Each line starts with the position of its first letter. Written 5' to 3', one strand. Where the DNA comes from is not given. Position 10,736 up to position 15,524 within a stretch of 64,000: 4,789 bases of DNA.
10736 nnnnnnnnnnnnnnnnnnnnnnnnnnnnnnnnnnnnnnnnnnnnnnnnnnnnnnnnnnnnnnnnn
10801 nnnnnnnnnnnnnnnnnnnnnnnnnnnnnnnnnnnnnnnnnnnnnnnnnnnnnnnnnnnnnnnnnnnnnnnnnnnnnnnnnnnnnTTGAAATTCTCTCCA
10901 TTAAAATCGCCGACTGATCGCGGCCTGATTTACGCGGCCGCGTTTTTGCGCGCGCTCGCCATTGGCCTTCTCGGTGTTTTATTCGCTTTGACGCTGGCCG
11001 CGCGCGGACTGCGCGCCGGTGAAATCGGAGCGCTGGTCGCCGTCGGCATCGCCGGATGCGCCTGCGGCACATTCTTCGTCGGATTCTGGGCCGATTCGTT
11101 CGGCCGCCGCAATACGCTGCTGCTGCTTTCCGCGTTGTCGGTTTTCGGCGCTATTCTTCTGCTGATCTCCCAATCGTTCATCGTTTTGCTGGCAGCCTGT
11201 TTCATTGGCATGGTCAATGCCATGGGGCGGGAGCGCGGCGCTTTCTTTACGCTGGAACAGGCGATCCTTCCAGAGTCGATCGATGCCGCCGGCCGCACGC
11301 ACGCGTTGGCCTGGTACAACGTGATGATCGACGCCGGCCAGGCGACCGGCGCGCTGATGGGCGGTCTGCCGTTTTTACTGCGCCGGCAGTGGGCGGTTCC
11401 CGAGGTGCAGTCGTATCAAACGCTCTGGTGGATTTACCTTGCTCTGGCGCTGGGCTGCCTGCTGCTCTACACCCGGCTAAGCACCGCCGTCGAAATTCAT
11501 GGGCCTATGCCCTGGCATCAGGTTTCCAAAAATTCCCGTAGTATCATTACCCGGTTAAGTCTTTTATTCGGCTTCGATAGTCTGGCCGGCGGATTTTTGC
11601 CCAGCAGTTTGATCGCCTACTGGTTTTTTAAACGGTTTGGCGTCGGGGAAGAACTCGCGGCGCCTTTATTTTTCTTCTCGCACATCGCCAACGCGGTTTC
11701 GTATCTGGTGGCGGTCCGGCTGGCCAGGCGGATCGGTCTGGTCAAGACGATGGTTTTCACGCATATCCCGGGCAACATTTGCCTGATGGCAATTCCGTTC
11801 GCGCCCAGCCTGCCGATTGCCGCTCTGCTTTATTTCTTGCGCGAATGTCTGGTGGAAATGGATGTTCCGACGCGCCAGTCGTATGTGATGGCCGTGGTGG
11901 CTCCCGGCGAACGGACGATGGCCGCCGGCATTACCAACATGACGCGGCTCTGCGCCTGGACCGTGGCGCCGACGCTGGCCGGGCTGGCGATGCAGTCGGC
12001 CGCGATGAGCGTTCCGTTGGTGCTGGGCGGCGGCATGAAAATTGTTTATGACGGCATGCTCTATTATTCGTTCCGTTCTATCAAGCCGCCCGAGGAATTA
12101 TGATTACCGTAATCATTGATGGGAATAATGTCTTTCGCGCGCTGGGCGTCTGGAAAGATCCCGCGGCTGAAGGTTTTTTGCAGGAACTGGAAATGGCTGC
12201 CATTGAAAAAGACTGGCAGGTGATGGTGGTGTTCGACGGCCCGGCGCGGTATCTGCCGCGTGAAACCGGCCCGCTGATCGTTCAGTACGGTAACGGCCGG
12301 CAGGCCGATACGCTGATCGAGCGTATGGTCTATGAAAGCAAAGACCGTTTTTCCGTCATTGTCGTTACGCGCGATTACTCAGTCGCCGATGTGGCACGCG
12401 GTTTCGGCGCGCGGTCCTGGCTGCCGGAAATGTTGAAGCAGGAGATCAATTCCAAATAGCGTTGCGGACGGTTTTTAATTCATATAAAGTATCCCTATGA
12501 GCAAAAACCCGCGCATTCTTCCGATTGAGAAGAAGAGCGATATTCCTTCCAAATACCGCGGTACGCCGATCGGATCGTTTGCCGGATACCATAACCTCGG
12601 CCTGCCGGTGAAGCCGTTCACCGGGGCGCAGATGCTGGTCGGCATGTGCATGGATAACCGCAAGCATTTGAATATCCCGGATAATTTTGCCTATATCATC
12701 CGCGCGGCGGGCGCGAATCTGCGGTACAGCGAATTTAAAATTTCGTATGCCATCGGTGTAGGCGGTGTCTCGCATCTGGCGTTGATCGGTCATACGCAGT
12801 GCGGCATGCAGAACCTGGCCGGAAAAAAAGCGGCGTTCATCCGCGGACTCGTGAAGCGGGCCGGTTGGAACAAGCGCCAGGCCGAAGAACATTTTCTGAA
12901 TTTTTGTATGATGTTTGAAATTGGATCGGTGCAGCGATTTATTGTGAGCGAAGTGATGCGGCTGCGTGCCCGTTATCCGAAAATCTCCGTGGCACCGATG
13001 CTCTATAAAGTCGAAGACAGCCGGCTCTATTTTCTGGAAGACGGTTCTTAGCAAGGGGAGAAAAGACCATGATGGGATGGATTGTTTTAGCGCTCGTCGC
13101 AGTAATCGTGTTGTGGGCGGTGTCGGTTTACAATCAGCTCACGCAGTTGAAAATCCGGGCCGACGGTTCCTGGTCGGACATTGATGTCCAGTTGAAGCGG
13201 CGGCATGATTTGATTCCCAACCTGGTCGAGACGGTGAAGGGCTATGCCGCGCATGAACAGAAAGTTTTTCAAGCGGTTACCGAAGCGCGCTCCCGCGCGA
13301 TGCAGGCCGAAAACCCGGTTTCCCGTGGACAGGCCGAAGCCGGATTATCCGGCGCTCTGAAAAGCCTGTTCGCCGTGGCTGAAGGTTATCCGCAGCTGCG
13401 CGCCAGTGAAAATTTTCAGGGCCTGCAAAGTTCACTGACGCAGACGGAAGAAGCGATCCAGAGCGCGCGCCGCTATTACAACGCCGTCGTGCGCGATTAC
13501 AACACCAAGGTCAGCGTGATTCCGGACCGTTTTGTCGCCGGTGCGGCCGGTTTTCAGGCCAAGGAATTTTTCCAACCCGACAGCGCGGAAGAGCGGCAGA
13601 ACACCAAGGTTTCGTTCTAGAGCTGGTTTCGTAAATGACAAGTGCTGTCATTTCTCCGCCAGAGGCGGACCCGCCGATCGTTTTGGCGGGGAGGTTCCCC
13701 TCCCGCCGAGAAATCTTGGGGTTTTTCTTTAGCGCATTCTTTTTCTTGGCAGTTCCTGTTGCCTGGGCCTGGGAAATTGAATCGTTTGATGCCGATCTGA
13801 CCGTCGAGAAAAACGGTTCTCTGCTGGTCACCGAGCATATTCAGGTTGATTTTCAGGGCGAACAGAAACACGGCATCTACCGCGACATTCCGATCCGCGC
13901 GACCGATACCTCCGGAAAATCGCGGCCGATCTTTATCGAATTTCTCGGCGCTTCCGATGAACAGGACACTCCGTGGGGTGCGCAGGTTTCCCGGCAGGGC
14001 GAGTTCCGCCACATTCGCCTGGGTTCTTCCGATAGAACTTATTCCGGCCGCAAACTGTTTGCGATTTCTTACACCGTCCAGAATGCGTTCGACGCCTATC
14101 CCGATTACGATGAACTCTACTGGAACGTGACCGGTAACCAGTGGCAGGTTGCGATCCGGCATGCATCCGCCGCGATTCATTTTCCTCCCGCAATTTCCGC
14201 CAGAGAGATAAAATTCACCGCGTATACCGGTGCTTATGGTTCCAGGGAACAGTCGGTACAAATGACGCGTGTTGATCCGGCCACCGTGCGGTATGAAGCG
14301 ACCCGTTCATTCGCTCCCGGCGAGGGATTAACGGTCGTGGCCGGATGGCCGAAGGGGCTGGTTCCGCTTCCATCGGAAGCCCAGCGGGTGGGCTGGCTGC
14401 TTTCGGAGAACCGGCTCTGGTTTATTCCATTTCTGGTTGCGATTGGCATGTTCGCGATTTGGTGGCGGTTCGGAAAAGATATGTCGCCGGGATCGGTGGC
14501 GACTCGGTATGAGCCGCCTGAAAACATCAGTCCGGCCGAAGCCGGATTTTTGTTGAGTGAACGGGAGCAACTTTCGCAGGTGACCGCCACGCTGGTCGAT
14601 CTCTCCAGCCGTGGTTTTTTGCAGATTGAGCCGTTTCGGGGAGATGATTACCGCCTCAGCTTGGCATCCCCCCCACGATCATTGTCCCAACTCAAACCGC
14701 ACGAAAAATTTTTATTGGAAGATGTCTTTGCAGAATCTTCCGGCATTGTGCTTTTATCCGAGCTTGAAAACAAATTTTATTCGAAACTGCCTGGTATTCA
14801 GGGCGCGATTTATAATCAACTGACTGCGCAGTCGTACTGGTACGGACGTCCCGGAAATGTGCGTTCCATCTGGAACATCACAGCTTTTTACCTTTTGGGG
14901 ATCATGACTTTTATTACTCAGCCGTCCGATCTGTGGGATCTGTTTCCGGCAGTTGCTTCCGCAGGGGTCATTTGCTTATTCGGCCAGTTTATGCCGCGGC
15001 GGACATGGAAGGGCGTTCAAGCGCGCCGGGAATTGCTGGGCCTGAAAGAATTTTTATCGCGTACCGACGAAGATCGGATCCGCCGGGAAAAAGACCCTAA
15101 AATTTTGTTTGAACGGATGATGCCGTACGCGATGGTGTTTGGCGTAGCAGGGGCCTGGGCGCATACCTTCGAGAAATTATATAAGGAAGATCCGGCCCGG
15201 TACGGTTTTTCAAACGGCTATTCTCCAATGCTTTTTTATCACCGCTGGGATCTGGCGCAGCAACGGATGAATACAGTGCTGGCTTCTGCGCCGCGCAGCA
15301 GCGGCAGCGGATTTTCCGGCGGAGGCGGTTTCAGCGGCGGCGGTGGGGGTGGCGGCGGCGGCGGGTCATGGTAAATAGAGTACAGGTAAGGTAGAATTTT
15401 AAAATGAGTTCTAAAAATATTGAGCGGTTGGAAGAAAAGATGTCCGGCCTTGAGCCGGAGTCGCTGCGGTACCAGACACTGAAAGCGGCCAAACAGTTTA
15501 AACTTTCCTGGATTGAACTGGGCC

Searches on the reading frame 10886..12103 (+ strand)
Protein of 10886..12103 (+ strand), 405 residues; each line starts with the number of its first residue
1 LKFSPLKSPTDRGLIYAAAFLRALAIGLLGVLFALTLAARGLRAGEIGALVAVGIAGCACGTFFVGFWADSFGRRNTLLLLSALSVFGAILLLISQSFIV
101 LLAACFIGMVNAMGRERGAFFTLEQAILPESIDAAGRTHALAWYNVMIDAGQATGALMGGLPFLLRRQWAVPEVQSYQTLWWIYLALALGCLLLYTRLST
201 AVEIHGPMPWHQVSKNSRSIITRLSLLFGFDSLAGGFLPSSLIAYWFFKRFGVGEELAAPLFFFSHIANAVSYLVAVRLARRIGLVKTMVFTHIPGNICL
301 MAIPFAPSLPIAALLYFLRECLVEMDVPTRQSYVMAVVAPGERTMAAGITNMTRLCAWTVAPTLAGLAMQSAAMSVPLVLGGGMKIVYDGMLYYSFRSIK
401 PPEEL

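Call 7: search_protein_families(library=pfam, max_evalue=0.001, proteins=[window:10886-12103:+])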
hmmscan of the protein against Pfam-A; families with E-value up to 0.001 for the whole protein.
window:10886-12103:+ (405 aa): 3 families
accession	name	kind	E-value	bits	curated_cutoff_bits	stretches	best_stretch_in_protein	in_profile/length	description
PF07690.21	MFS_1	-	1.4e-23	83.8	33.4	2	16-362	2-347/347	Major Facilitator Superfamily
PF00083.30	Sugar_tr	-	1e-07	31.7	22.3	1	47-158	48-157/452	Sugar (and other) transporter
PF12832.13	MFS_1_like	-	0.00068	19.2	25.2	1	34-113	23-87/373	MFS_1 like family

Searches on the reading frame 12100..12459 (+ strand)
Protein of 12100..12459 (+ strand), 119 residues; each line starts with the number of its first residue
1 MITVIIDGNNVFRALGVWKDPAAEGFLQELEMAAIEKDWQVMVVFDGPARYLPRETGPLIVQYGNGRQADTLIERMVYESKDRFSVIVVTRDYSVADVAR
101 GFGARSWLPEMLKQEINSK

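Call 7: search_protein_families(library=pfam, max_evalue=0.001, proteins=[window:12100-12459:+])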
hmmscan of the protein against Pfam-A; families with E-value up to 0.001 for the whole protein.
window:12100-12459:+ (119 aa): 1 family
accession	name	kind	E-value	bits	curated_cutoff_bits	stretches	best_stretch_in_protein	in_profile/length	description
PF05991.17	NYN_YacP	-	3.3e-11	43.9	24.6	1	5-117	2-128/166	YacP-like NYN domain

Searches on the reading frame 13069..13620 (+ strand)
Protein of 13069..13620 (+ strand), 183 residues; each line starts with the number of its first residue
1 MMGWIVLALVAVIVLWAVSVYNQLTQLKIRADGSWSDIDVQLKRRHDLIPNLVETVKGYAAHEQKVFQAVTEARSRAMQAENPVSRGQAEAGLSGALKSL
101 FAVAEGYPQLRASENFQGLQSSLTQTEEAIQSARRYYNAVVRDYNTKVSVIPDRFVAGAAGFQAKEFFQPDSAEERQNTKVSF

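Call 7: search_protein_families(library=pfam, max_evalue=0.001, proteins=[window:13069-13620:+])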
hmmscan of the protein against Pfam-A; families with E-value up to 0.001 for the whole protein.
window:13069-13620:+ (183 aa): 1 family
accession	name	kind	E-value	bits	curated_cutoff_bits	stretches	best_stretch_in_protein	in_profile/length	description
PF04011.17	LemA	-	2.1e-58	196.8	26.2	1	34-183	1-149/149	LemA family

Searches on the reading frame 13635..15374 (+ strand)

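Call 7: search_protein_families(library=pfam, max_evalue=0.001, proteins=[window:13635-15374:+])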
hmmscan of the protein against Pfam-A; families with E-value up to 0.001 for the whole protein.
window:13635-15374:+ (579 aa): 2 families
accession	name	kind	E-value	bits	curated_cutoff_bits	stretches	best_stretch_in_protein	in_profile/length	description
PF09972.14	DUF2207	-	2.8e-35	122.5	24.4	1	47-238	1-172/172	Predicted membrane protein (DUF2207) N-terminal domain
PF20990.2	DUF2207_C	-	1.4e-34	120.3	33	1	291-512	3-247/247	Predicted membrane protein (DUF2207) C-terminal domain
